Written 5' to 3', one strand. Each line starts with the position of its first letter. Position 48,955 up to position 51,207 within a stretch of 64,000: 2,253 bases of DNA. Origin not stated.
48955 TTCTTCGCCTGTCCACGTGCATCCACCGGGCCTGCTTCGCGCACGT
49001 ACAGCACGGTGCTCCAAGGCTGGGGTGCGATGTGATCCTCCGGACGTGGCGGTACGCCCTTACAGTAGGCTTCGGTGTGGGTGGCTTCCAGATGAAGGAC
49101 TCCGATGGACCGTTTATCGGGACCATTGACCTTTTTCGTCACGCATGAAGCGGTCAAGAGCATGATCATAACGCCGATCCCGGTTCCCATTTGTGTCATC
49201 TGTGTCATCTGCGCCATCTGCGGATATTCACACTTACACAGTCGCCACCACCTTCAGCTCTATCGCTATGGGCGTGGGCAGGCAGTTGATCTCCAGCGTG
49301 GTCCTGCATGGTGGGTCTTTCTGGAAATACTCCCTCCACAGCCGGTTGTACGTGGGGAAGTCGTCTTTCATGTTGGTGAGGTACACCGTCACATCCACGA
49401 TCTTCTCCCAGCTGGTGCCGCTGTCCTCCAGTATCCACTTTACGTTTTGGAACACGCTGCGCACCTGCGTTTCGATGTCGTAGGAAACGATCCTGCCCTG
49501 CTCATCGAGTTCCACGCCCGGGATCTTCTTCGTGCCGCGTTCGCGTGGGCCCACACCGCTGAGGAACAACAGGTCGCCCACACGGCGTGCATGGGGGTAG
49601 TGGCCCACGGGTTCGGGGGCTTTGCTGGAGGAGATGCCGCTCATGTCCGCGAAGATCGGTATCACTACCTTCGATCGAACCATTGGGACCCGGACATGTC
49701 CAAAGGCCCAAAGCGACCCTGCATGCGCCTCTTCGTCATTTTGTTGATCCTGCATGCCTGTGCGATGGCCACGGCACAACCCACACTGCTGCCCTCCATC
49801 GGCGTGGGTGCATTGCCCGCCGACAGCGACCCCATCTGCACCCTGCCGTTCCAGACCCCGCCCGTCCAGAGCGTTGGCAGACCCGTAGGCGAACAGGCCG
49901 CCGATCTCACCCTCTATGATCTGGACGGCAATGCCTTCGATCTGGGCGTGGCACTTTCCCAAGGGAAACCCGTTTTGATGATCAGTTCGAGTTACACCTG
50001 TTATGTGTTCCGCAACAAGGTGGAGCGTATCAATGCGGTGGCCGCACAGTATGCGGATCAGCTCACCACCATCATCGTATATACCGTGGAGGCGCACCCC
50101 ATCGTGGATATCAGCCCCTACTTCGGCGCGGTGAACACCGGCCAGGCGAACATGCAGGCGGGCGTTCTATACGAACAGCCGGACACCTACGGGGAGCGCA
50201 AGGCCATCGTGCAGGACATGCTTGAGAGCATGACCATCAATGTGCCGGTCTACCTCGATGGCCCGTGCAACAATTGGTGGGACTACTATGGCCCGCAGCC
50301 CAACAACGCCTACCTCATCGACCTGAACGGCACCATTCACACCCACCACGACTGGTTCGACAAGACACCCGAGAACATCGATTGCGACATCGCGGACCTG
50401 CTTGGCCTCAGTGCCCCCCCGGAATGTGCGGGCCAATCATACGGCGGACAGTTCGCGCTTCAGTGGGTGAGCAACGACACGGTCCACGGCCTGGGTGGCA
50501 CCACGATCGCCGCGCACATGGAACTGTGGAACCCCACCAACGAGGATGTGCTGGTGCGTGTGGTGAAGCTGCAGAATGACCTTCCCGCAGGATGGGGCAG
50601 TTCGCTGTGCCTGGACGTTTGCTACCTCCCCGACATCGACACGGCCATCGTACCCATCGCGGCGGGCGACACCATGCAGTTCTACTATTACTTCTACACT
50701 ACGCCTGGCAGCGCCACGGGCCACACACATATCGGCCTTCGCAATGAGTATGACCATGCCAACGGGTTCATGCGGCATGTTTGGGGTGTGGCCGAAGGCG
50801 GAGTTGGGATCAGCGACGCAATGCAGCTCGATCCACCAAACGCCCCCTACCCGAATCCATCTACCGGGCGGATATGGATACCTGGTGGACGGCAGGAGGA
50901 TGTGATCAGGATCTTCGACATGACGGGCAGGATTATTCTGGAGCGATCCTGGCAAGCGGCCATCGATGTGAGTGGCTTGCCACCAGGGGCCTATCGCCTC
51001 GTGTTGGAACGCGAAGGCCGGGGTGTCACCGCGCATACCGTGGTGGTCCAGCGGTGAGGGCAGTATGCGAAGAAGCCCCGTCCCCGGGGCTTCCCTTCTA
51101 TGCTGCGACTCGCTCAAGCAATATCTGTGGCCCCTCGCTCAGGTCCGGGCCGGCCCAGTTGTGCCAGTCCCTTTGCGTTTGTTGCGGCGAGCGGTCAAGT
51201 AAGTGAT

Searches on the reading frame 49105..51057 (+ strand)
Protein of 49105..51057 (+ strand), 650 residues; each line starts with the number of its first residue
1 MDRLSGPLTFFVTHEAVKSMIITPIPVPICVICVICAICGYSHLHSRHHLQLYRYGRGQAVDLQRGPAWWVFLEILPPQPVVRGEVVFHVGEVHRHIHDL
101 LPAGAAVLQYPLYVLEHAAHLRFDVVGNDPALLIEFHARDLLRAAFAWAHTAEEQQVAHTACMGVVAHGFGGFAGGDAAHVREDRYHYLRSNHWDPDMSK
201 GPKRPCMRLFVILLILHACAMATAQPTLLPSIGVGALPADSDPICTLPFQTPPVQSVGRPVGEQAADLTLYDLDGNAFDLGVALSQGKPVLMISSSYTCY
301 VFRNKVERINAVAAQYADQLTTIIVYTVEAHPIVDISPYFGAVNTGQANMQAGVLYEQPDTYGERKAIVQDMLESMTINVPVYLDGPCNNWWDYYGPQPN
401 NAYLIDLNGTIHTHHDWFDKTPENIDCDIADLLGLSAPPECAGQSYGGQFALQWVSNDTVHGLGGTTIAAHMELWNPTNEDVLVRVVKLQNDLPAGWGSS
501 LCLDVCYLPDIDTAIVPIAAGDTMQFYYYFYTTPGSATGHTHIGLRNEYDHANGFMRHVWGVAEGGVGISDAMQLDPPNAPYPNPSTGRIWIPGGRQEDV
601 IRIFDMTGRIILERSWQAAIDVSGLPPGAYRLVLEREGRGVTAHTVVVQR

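Call 35: search_protein_families(library=ncbifam, proteins=[window:49105-51057:+], max_evalue=0.01)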
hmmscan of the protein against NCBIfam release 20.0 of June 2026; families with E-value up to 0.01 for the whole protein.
window:49105-51057:+ (650 aa): 2 families
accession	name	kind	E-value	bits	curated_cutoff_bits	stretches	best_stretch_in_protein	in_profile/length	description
NF038285.1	deiodinase_rel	hypoth_equivalog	1.2e-19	71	250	1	258-411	175-320/347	deiodinase family protein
TIGR04183.1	Por_Secre_tail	domain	4.3e-06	26.6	23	1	582-649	2-72/72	T9SS type A sorting domain-containing protein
